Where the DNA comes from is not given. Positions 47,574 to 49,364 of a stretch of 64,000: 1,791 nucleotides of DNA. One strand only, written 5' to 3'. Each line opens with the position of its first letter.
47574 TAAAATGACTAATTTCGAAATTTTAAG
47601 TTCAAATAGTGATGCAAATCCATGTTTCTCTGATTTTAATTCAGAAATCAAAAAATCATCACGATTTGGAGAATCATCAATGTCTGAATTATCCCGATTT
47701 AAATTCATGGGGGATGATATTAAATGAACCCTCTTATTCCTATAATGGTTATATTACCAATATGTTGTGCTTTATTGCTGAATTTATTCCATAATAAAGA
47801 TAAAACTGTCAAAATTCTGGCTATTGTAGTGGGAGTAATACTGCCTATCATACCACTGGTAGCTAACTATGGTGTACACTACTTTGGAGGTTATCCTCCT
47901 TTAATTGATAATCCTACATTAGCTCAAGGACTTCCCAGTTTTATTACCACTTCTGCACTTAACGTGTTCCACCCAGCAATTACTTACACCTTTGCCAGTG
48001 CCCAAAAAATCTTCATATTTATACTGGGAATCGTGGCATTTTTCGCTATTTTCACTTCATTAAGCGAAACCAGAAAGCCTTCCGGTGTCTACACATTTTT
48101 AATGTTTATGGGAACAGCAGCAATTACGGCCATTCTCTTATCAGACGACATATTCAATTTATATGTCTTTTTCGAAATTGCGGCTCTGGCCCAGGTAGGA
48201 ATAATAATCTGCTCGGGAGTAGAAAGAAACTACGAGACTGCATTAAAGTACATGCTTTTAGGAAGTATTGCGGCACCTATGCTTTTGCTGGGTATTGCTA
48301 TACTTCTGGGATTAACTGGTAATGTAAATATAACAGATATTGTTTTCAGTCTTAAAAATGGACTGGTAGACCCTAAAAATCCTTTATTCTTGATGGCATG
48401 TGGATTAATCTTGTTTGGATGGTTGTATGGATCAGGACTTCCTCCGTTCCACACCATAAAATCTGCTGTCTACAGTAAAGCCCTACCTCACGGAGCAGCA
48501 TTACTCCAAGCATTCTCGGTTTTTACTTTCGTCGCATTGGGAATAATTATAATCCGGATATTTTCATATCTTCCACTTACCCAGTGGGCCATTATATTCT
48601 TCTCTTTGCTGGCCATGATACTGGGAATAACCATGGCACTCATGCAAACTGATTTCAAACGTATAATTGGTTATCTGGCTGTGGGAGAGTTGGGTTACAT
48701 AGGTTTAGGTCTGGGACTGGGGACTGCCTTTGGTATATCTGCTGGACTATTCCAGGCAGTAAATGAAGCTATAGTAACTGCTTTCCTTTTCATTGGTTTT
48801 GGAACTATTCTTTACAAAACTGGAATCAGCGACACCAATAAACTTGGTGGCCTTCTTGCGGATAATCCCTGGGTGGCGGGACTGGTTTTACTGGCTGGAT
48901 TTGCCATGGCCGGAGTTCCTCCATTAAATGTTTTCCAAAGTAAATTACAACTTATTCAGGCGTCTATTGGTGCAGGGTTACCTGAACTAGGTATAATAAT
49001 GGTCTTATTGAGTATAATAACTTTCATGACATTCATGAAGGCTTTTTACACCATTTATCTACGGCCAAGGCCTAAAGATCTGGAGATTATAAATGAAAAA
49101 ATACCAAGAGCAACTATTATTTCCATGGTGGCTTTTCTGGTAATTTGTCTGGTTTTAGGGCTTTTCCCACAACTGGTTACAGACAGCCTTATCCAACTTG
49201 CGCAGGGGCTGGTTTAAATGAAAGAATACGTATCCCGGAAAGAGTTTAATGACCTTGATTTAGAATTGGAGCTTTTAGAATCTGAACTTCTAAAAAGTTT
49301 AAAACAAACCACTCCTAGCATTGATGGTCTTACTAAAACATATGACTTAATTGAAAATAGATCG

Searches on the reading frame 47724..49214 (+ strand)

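Call 51: search_protein_families(library=pfam, proteins=[window:47724-49214:+], max_evalue=0.00001)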
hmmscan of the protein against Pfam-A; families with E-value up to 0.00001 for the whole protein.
window:47724-49214:+ (497 aa): 1 family
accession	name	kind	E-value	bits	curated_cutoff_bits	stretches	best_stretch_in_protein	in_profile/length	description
PF00361.26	Proton_antipo_M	-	5.3e-35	121.5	21.5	1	140-433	1-294/294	NADH:quinone oxidoreductase/Mrp antiporter, TM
